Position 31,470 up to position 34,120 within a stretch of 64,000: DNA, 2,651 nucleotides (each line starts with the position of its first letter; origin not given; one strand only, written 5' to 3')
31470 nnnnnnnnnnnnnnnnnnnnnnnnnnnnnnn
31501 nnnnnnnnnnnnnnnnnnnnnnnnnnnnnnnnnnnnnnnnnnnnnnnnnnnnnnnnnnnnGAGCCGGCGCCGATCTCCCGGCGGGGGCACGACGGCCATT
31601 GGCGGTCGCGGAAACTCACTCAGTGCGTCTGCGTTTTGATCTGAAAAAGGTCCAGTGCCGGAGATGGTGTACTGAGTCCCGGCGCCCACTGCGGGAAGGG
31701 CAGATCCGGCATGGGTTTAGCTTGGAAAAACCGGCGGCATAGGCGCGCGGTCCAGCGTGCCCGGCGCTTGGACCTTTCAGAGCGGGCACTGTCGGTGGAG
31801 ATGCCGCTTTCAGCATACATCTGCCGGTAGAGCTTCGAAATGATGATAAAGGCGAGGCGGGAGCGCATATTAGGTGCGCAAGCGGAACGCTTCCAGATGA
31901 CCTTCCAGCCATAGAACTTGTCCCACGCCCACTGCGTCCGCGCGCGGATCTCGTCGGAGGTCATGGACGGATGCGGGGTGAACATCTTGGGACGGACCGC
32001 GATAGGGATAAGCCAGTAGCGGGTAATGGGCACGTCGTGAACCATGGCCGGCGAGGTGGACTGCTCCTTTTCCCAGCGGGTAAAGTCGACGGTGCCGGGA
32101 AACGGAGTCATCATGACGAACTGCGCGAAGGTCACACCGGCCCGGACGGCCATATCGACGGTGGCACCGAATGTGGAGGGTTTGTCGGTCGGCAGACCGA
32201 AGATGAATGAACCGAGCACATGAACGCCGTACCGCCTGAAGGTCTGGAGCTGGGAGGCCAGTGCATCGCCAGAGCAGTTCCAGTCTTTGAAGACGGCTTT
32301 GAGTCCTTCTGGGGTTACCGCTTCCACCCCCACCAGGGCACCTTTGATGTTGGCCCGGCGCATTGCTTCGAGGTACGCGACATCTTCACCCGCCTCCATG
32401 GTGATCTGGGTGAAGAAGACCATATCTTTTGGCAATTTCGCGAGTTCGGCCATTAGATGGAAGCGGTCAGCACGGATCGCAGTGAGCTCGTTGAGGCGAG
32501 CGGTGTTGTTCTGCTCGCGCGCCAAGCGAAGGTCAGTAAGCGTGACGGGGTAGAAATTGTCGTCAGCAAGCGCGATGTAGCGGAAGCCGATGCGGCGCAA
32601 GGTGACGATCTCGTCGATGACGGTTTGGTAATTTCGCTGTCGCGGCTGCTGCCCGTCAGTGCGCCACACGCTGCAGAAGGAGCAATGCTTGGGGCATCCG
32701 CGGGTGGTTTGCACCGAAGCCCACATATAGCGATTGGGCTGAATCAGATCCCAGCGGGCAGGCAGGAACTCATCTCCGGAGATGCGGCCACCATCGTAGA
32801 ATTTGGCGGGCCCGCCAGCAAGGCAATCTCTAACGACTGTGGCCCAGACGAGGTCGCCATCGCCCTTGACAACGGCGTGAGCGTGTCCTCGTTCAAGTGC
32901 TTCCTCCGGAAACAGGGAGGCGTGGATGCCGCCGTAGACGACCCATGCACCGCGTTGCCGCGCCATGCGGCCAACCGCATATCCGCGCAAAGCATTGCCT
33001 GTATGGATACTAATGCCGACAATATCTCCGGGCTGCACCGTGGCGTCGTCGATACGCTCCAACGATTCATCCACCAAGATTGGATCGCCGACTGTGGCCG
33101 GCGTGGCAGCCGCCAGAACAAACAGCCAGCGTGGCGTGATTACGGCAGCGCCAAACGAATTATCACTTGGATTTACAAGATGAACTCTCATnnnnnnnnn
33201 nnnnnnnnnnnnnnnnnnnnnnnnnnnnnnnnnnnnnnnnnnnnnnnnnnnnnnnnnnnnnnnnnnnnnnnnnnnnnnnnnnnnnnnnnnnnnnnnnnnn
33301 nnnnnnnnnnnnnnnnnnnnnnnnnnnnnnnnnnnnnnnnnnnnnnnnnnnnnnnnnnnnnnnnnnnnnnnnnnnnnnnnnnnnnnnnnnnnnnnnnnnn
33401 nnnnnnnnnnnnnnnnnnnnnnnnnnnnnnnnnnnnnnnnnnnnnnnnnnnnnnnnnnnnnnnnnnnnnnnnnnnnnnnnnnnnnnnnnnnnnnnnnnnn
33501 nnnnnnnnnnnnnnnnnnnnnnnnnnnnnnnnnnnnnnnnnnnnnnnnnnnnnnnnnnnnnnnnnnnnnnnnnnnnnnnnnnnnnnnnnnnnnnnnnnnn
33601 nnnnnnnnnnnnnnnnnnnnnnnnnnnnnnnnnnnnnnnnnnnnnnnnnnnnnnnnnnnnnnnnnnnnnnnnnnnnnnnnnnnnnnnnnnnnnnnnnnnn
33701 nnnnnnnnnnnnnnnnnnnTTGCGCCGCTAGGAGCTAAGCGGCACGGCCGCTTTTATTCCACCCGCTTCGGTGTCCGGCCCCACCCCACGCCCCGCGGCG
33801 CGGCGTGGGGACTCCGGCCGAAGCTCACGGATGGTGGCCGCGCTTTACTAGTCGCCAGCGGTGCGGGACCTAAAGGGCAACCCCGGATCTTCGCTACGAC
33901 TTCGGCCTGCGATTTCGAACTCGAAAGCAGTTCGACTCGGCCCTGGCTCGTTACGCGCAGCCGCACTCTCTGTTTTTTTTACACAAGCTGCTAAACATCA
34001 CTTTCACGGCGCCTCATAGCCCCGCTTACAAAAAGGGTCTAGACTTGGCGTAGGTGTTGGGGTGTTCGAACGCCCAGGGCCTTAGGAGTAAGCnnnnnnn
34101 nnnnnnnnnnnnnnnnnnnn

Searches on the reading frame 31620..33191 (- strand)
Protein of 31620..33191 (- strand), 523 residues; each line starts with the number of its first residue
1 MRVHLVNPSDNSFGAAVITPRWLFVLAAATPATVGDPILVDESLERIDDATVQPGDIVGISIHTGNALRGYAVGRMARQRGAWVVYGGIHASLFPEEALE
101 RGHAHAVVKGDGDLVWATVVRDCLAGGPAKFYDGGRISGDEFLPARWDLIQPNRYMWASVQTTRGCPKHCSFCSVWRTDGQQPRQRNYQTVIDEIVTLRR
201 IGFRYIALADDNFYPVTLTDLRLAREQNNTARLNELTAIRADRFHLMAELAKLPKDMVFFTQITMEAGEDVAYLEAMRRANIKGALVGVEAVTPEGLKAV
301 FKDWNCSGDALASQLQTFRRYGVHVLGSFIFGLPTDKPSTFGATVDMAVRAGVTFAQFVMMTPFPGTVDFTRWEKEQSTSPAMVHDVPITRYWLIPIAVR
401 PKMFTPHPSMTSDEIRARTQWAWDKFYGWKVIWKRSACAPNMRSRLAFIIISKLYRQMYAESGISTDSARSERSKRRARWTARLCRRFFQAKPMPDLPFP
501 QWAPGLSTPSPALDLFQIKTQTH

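Call 91: search_protein_families(library=pfam, proteins=[window:31620-33191:-], max_evalue=0.00001)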
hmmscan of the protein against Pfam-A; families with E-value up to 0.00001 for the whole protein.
window:31620-33191:- (523 aa): 1 family
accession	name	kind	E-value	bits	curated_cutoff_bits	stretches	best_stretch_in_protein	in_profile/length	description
PF04055.27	Radical_SAM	-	5.6e-13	49.8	29.5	1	161-347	2-165/166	Radical SAM superfamily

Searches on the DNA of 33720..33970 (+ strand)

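Call 36: search_dna_similar(query=window:33739-33952:+, collection=plasmids, mode=distant, max_evalue=0.001)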
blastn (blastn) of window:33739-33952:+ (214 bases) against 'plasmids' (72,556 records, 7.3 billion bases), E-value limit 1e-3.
No match.

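Call 84: search_rna_families(source=window, start=33720, end=33970, threshold=evalue, max_evalue=10, show_alignments=2)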
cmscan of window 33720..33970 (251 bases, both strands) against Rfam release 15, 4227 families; matches with E-value up to 10: 1.
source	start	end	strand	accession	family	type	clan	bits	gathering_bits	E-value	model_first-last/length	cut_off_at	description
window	33746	33816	-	RF01696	Chlorobi-1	Gene; sRNA;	-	9.4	50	9.9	1-67/67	no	Chlorobi-1 RNA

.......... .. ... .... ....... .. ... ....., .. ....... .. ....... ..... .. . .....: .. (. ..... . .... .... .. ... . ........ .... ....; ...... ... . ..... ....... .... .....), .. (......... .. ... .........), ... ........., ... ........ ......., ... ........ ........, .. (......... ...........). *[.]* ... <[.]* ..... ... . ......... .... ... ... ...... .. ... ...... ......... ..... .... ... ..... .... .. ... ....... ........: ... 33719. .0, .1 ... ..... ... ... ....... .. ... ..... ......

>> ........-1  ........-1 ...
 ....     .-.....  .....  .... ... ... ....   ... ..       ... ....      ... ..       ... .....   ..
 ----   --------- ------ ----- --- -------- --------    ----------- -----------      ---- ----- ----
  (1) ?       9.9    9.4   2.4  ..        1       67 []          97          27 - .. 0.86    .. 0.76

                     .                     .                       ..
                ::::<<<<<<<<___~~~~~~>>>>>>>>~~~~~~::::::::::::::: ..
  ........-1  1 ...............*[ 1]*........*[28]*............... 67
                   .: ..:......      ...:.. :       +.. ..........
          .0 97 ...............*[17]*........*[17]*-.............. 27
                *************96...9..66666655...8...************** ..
